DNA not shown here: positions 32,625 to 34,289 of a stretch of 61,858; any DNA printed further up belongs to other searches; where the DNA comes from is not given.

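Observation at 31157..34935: Putative phospho-signalling module embedded inside a [NiFe] hydrogenase operon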

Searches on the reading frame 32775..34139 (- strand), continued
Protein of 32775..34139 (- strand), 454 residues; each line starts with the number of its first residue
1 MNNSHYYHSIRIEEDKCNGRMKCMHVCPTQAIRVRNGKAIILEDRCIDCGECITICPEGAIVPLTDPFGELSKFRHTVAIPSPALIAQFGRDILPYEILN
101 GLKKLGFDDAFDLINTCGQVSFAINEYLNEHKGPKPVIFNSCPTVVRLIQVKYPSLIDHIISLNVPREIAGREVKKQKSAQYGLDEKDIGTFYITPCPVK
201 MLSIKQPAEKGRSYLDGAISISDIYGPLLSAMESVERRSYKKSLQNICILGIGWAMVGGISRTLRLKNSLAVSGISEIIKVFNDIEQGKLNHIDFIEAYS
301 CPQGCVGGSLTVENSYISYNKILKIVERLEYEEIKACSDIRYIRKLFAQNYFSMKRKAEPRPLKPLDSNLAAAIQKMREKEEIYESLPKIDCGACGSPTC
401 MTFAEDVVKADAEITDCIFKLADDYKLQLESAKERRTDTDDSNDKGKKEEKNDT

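Call 9: find_encoding_contigs(protein=P0080, flank=10000, max_places=2)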
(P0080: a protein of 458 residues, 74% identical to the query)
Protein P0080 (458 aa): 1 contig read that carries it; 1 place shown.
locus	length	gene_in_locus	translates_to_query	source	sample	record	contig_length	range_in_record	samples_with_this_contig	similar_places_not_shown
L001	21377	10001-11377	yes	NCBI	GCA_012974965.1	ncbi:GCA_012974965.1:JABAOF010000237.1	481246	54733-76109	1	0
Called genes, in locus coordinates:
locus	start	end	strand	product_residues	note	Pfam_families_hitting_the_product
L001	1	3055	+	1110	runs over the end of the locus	PF03065:Glyco_hydro_57, PF01074:Glyco_hydro_38N, PF09261:Alpha-mann_mid, PF07748:Glyco_hydro_38C, PF17677:Glyco_hydro38C2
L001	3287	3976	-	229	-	-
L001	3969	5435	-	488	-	PF01425:Amidase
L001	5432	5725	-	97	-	PF02686:GatC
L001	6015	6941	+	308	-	PF01058:Oxidored_q6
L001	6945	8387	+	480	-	PF27537:HoxH, PF00374:NiFeSe_Hases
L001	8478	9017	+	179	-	PF01750:HycI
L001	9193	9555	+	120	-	PF07085:DRTGG (weak)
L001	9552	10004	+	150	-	PF13581:HATPase_c_2, PF02518:HATPase_c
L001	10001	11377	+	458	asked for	PF12838:Fer4_7, PF13187:Fer4_9, PF13237:Fer4_10, PF25160:LdpA_Fe-S-bd, PF00037:Fer4, PF12837:Fer4_6 (weak), PF02906:Fe_hyd_lg_C, PF04060:FeS, +1 more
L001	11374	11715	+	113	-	-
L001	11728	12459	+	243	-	PF02811:PHP, PF13263:PHP_C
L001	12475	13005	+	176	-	PF02518:HATPase_c, PF13589:HATPase_c_3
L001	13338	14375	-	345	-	PF08240:ADH_N, PF16912:Glu_dehyd_C (weak), PF13241:NAD_binding_7 (weak), PF00107:ADH_zinc_N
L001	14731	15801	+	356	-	PF01791:DeoC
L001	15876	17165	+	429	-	PF00365:PFK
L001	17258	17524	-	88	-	-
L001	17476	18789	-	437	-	-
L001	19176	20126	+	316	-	PF08240:ADH_N, PF00107:ADH_zinc_N, PF13602:ADH_zinc_N_2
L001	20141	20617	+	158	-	PF19851:DUF6326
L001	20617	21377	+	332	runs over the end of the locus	PF08240:ADH_N, PF00107:ADH_zinc_N, PF13602:ADH_zinc_N_2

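Call 10: find_encoding_contigs(protein=P0085, flank=10000, max_places=2)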
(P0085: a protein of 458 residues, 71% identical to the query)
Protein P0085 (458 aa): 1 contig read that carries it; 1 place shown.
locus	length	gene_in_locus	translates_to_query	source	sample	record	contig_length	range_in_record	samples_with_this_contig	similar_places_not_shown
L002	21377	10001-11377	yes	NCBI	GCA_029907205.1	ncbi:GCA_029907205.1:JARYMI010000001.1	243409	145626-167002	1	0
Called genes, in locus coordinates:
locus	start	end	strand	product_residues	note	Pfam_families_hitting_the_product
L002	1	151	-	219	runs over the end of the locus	PF01467:CTP_transf_like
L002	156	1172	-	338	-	PF01018:GTP1_OBG, PF02421:FeoB_N, PF00071:Ras (faint), PF01926:MMR_HSR1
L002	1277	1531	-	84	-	PF01016:Ribosomal_L27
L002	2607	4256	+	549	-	PF00989:PAS, PF08448:PAS_4 (weak), PF13426:PAS_9, PF08447:PAS_3 (weak), PF13185:GAF_2, PF01590:GAF, PF07568:HisKA_2, PF02518:HATPase_c, +1 more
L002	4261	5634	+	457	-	PF00072:Response_reg, PF00989:PAS, PF08448:PAS_4 (weak), PF13426:PAS_9, PF13487:HD_5, PF01966:HD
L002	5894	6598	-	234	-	-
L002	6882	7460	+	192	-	PF13183:Fer4_8, PF13237:Fer4_10 (faint), PF12838:Fer4_7 (faint), PF13187:Fer4_9, PF13534:Fer4_17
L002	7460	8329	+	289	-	PF02754:CCG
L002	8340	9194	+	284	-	PF00070:Pyr_redox (faint), PF00890:FAD_binding_2, PF01266:DAO (weak), PF03486:HI0933_like (faint), PF07992:Pyr_redox_2 (weak), PF12831:FAD_oxidored, PF13450:NAD_binding_8, PF00037:Fer4 (weak)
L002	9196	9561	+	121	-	PF07085:DRTGG (weak)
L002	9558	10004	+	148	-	PF13581:HATPase_c_2, PF02518:HATPase_c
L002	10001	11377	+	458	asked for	PF12838:Fer4_7, PF13187:Fer4_9 (weak), PF13237:Fer4_10, PF14697:Fer4_21 (weak), PF25160:LdpA_Fe-S-bd (weak), PF00037:Fer4 (weak), PF02906:Fe_hyd_lg_C, PF04060:FeS, +1 more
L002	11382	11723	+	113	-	-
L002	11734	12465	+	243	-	PF02811:PHP, PF13263:PHP_C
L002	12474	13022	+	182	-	PF02518:HATPase_c, PF13589:HATPase_c_3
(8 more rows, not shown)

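Call 26: search_solved_structures(query=window:32775-34139:-, max_evalue=0.001, show_alignments=1)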
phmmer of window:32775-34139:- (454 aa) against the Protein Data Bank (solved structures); distinct sequences matched with E-value up to 0.001: 64 (the best 60 are shown).
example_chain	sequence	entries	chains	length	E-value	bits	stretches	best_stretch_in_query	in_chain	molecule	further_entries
7qv7_D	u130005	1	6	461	1.1e-19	74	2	87-219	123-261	Hydrogen dependent carbon dioxide reductase subunit HydA2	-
8bj7_A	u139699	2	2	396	1.3e-18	70.4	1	7-211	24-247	Periplasmic [Fe] hydrogenase large subunit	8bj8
8rxj_A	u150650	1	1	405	1.4e-18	70.3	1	7-211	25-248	Periplasmic [Fe] hydrogenase large subunit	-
9r9v_A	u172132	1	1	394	2.7e-18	69.4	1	7-211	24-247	Periplasmic [Fe] hydrogenase large subunit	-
9gnk_A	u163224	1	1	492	2.9e-18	69.3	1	7-211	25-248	Periplasmic [Fe] hydrogenase large subunit,Periplasmic [Fe] hydrogenase small subunit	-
6sg2_AAA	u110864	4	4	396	2.9e-18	69.3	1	7-211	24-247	Periplasmic [Fe] hydrogenase large subunit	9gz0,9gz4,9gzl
9hpx_A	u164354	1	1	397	2.9e-18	69.3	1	7-211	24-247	Periplasmic [Fe] hydrogenase large subunit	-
8rtg_A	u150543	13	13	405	3.1e-18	69.2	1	7-211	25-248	Periplasmic [Fe] hydrogenase large subunit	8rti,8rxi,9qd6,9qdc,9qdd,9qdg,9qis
1hfe_L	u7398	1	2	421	3.3e-18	69.1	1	7-211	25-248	PROTEIN (FE-ONLY HYDROGENASE (E.C.1.18.99.1) (LARGER SUBUNIT))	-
8ru6_B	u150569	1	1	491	4.7e-18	68.6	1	7-211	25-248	Periplasmic [Fe] hydrogenase large subunit,CpI,Periplasmic [Fe] hydrogenase small subunit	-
9gbu_A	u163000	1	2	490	5.3e-18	68.4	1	7-211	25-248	Periplasmic [Fe] hydrogenase large subunit,Periplasmic [Fe] hydrogenase small subunit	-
8ryh_A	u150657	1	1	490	6.1e-18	68.2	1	7-211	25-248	Periplasmic [Fe] hydrogenase large subunit,Periplasmic [Fe] hydrogenase small subunit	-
1e08_A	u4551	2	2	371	2e-17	66.5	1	10-211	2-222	[FE]-HYDROGENASE (LARGE SUBUNIT) | PERIPLASMIC [FE] HYDROGENASE LARGE SUBUNIT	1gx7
8a6t_A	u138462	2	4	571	6.8e-16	61.5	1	41-207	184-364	Electron bifurcating hydrogenase subunit HydA1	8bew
5la3_A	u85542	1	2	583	2.2e-15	59.8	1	9-219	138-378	Iron hydrogenase 1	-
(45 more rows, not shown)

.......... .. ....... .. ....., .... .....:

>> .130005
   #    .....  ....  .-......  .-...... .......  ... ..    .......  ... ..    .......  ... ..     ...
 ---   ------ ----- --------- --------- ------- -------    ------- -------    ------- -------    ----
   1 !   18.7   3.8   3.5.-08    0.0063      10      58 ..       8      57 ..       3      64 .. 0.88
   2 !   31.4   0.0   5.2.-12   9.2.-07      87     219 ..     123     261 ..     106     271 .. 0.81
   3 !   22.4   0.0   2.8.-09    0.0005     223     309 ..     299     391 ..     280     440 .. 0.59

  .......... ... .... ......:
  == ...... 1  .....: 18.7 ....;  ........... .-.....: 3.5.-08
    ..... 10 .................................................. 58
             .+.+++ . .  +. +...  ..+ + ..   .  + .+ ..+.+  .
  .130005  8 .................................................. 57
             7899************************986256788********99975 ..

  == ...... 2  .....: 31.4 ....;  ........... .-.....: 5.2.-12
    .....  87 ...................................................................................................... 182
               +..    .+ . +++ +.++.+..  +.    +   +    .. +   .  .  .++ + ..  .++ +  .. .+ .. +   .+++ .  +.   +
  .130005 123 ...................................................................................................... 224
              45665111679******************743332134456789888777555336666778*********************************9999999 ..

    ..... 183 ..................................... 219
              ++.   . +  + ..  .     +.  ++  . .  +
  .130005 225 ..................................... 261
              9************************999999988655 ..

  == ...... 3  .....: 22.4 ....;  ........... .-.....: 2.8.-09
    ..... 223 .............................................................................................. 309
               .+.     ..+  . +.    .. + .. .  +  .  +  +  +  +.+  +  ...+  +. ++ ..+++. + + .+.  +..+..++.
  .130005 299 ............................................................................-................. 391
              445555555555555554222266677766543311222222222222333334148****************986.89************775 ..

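Call 30: search_protein_representatives(protein=window:32775-34139:-)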
Query: 454 residues. Proteins with E-value up to 0.001 (for the whole library): 6020; up to 1e-10: 1763; up to 1e-30: 345. The best 150 are listed.
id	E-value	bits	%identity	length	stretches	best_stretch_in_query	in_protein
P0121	3.2e-133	461.4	49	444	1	7-423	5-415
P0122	1.0e-124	433.3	47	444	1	6-425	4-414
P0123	3.4e-121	421.7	43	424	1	6-420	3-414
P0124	7.4e-117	407.4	46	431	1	6-420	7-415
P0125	4.7e-112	391.6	45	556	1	3-419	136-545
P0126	2.2e-108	379.5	43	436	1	5-426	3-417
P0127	1.4e-107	376.9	42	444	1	8-425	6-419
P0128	3.7e-107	375.5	43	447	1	7-423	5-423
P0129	9.0e-107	374.2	41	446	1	5-426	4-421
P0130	1.4e-105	370.3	42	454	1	6-425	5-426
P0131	2.1e-105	369.7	42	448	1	7-426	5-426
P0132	8.7e-105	367.7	41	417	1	3-419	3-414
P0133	1.1e-104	367.4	72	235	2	126-288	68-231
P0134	1.2e-103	363.9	42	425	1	10-424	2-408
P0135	4.1e-101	355.6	40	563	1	4-430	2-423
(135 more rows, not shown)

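Call 36: find_related_loci(query=A3, collection=genome_contigs, flank=10000)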
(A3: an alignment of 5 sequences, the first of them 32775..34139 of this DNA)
Query A3 (454 aa) in genome_contigs; peptide patterns used: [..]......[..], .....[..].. (x = any residue, [..] = any of these).
600 stretches matched a pattern (row limit reached: there are more); 580 encode a relative of the query (tblastn E <= 1e-3); the best 80 are kept; 80 distinct loci.
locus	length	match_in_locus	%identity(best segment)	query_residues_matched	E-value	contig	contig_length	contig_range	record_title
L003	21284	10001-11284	71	3-430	0e+0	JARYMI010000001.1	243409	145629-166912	MAG: Clostridiales bacterium isolate A05DMB-I-28 NODE_1_length_243409_cov_10.561241, whole genome shotgun sequence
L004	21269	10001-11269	67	4-426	0e+0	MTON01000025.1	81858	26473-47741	MAG: Candidatus Aminicenantes bacterium JdFR-78 JGI24020J35080_1000133, whole genome shotgun sequence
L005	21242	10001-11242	69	9-422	0e+0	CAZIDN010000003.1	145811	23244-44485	MAG TPA_asm: uncultured Eubacteriales bacterium isolate binchicken_co376_288 genome assembly, contig: NODE_45_length_145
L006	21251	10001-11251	70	4-419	0e+0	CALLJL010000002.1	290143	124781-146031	MAG: uncultured bacterium isolate S1_Bin_METABAT__328_1 genome assembly, contig: c_000000821519, whole genome shotgun se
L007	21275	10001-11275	63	2-426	0e+0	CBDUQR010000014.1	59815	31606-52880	MAG TPA_asm: uncultured bacterium isolate SRR21487743_binner23_Refined_16 genome assembly, contig: ERZ25748485.65, whole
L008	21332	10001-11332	61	2-446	0e+0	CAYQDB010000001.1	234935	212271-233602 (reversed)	MAG TPA_asm: uncultured Ignavibacteriales bacterium isolate binchicken_co34_486 genome assembly, contig: NODE_11_length_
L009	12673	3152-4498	61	1-454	0e+0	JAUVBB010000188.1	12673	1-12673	MAG: Deltaproteobacteria bacterium isolate CSMAG_234 CSMAG_234_k127_17133157_length_12673_cov_13.9036, whole genome shot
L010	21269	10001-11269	62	4-426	0e+0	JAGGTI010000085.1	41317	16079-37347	MAG: Candidatus Zixiibacteriota bacterium isolate AUK044 PB_MANV_044_c_000000000027, whole genome shotgun sequence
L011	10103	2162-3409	63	4-419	0e+0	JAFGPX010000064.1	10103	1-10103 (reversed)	MAG: Deltaproteobacteria bacterium isolate Zod_Metabat.714 k87_2268218, whole genome shotgun sequence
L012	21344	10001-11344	63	2-450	0e+0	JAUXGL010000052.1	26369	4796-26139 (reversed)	MAG: Deltaproteobacteria bacterium isolate CSMAG_2928 CSMAG_2928_k117_900099_length_26369_cov_11.0801, whole genome shot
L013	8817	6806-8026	48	7-419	6e-143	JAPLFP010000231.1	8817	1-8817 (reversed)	MAG: Ignavibacteriales bacterium isolate LacPavin_0920_SED5_MAG_52_10 LacPavin_0920_SED5_scaffold_1495954, whole genome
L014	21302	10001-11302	47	7-443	4e-139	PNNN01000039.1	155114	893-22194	MAG: Chlorobiaceae bacterium isolate SW.3.66 SW_1000035_155114, whole genome shotgun sequence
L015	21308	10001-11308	46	1-450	4e-137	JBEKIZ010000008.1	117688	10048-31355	MAG: Terriglobia bacterium isolate SPRUCE 311 SPRUCE_311_8, whole genome shotgun sequence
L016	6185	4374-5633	46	8-432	3e-137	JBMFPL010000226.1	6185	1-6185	MAG: Bryobacteraceae bacterium isolate KM4338-62 NODE_6516_length_6185_cov_4.102447, whole genome shotgun sequence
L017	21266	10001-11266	47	1-426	4e-135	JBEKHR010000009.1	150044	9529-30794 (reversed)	MAG: Terriglobia bacterium isolate SPRUCE 281 SPRUCE_281_9, whole genome shotgun sequence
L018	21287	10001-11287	45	2-434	2e-135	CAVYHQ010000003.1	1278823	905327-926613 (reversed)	MAG: Bryobacterales bacterium isolate MFD03726.bin.1.49 genome assembly, contig: contig_12407, whole genome shotgun sequ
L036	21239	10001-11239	43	1-418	2e-110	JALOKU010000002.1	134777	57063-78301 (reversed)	MAG: Vicinamibacterales bacterium isolate Prado007 scaffold_30, whole genome shotgun sequence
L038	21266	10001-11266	42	6-434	1e-109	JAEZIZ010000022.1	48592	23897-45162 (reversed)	MAG: Bacillota bacterium isolate OH_CDB_211 k127_442347, whole genome shotgun sequence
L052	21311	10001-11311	40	6-441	3e-106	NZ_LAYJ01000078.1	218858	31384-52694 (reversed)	Christensenella hongkongensis strain HKU16 2806ref_2ab_c1, whole genome shotgun sequence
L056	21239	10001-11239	41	7-419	2e-105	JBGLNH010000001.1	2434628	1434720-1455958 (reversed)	MAG: Candidatus Aminicenantes bacterium isolate PPR_0101 scaffold_54004, whole genome shotgun sequence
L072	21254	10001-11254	40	6-429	5e-104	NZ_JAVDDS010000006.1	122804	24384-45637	Herbivorax sp. ANBcel31 6, whole genome shotgun sequence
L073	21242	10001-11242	40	4-426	9e-104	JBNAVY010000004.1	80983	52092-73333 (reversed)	MAG: Thermoanaerobacteraceae bacterium isolate Kamch4342-D-MF-050 bin61.fa-4, whole genome shotgun sequence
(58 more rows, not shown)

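Call 58: search_protein_families(library=pfam, proteins=[L008:4066-5373:+, L008:5393-6337:+, L007:3030-4952:+, L007:5000-6337:+, L007:6363-6911:+, L007:6940-8763:-, L012:6901-8718:-, L010:13241-15451:-, L056:12881-15109:-, L008:1929-3287:+], max_evalue=0.000001)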
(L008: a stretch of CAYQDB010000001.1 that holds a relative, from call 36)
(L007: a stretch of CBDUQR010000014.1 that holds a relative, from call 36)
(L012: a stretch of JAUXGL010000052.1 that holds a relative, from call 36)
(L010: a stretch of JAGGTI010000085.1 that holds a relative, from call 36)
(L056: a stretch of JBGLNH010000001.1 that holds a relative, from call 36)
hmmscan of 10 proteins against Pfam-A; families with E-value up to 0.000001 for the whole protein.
L008:4066-5373:+ (435 aa): 5 families
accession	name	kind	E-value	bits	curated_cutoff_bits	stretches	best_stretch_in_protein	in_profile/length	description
PF01597.25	GCV_H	-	5.2e-19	68.8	22.2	1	265-385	2-121/122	Glycine cleavage H-protein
PF13510.11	Fer2_4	-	3.4e-15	56.3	22.8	1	4-80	4-81/82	2Fe-2S iron-sulfur cluster binding domain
PF12838.12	Fer4_7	-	9e-11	42.5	27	1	127-182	2-52/52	4Fe-4S dicluster domain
PF00037.32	Fer4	-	4e-08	33.2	21.1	1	161-183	1-23/24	4Fe-4S binding domain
PF13237.11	Fer4_10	-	5.3e-08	33.1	25.5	0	123-179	5-53/53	4Fe-4S dicluster domain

L008:5393-6337:+ (314 aa): 1 family
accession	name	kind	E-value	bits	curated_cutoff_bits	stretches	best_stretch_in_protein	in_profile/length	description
PF01597.25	GCV_H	-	3e-20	72.8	22.2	1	149-262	5-117/122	Glycine cleavage H-protein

L007:3030-4952:+ (640 aa): 7 families
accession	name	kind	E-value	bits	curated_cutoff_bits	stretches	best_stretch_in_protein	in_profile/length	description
PF17202.10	sCache_3_3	-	3e-31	108.4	28.8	1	214-324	2-102/107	Single cache domain 3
PF02518.31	HATPase_c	-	1.9e-27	96.4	26.4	1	531-637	1-109/111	Histidine kinase-, DNA gyrase B-, and HSP90-like ATPase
PF17201.10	Cache_3-Cache_2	-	2.6e-20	73.3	27.7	1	241-327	100-192/299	Cache 3/Cache 2 fusion domain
PF00512.31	HisKA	-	5.5e-15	55.6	26.9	1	425-486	3-63/66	His Kinase A (phospho-acceptor) domain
PF14827.12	dCache_3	-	7.5e-10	39.2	25.7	1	44-316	6-232/239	Double sensory domain of two-component sensor kinase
PF17203.10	sCache_3_2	-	8.1e-10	39.4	28.4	0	243-321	56-130/140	Single cache domain 3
PF00672.30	HAMP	-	7.6e-09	36.2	25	1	352-400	3-51/53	HAMP domain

L007:5000-6337:+ (445 aa): 6 families
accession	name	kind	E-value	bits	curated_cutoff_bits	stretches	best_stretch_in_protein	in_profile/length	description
PF00158.32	Sigma54_activat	-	5e-68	228.5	20.2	1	145-312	1-168/168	Sigma-54 interaction domain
PF00072.30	Response_reg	-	1.6e-32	112.4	30.2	1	7-114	1-108/111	Response regulator receiver domain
PF25601.1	AAA_lid_14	-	1.3e-27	95.8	27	1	317-397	1-81/87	AAA+ ATPase lid domain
PF14532.12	Sigma54_activ_2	-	1.3e-19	71.2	25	1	146-316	1-138/138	Sigma-54 interaction domain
PF02954.25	HTH_8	-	3.1e-08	33.6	22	1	405-442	5-42/42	Bacterial regulatory protein, Fis family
PF07728.20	AAA_5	-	6e-08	33.2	22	1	169-288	2-124/139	AAA domain (dynein-related subfamily)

L007:6363-6911:+ (182 aa): 1 family
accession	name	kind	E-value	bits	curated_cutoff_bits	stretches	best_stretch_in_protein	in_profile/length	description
PF07998.17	Peptidase_M54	-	5.3e-20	72.7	24.4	1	51-176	65-193/194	Peptidase family M54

L007:6940-8763:- (607 aa): 1 family
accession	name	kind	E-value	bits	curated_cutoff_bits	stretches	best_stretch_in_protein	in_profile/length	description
PF01597.25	GCV_H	-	3.7e-20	72.5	22.2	1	442-558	2-117/122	Glycine cleavage H-protein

L012:6901-8718:- (605 aa): 1 family
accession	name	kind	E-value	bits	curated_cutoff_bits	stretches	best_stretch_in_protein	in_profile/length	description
PF01597.25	GCV_H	-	1.4e-18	67.3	22.2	1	441-550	3-111/122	Glycine cleavage H-protein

L010:13241-15451:- (736 aa): 6 families
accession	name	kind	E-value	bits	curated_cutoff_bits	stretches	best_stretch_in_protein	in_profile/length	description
PF00266.25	Aminotran_5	-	3.2e-86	290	21.5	1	4-363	1-370/371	Aminotransferase class-V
PF00586.29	AIRS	-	6.4e-31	107.5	24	1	435-542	2-112/112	AIR synthase related protein, N-terminal domain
PF02769.27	AIRS_C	-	4.2e-23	82.7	23.1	1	554-733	1-155/156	AIR synthase related protein, C-terminal domain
PF01212.27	Beta_elim_lyase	-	7.6e-11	42.3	27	1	47-180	34-172/288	Beta-eliminating lyase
PF00155.27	Aminotran_1_2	-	4.4e-10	39.7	19.7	1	49-277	46-292/361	Aminotransferase class I and II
PF01041.23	DegT_DnrJ_EryC1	-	2.9e-09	37.1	19.8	1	60-183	37-152/360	DegT/DnrJ/EryC1/StrS aminotransferase family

L056:12881-15109:- (742 aa): 14 families
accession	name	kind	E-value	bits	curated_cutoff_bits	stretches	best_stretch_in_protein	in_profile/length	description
PF00884.28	Sulfatase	-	1.2e-46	159.9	25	1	68-338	2-300/301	Sulfatase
PF07719.23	TPR_2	-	1.1e-21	75.6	27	0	585-615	3-33/34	Tetratricopeptide repeat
PF14559.12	TPR_19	-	9.2e-20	71.2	25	1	493-550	3-61/68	Tetratricopeptide repeat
PF13432.12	TPR_16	-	1.2e-18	67.6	32.7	1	554-610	2-58/65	Tetratricopeptide repeat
PF00515.34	TPR_1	-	2e-18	65.8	27.8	0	584-615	2-33/34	Tetratricopeptide repeat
PF13428.12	TPR_14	-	4.1e-18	64.5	23.5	0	516-556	2-42/44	Tetratricopeptide repeat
PF16347.10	SGSH_C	-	1.2e-14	55.2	29.3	1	296-432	10-149/154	N-sulphoglucosamine sulphohydrolase, C-terminal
PF13424.12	TPR_12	-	2.2e-13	50.6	30.1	0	488-544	10-74/77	Tetratricopeptide repeat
PF01663.27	Phosphodiest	-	4.1e-13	50.1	23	0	69-137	1-66/342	Type I phosphodiesterase / nucleotide pyrophosphatase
PF13176.12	TPR_7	-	3.7e-12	45.7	27.9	0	688-714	3-31/36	Tetratricopeptide repeat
PF13181.12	TPR_8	-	6.8e-12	45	25.7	0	585-615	3-33/34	Tetratricopeptide repeat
PF13174.12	TPR_6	-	8.7e-11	42.2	26.3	0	516-540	1-25/33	Tetratricopeptide repeat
PF13431.12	TPR_17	-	5.1e-10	39.3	24.4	0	512-535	10-33/34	Tetratricopeptide repeat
PF13371.12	TPR_9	-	1.8e-09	37.9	35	0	561-620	7-66/73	Tetratricopeptide repeat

L008:1929-3287:+ (452 aa): 6 families
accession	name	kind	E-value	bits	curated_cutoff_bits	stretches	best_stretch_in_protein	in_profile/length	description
PF00158.32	Sigma54_activat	-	4e-71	238.6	20.2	1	145-311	1-167/168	Sigma-54 interaction domain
PF00072.30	Response_reg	-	4.5e-27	94.9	30.2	1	7-116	1-110/111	Response regulator receiver domain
PF14532.12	Sigma54_activ_2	-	7.6e-25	88.2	25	1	146-316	1-138/138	Sigma-54 interaction domain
PF25601.1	AAA_lid_14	-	1.5e-22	79.7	27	1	317-390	1-74/87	AAA+ ATPase lid domain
PF02954.25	HTH_8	-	3.1e-12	46.5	22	1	402-443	1-42/42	Bacterial regulatory protein, Fis family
PF07728.20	AAA_5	-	2.9e-08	34.2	22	1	169-287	2-123/139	AAA domain (dynein-related subfamily)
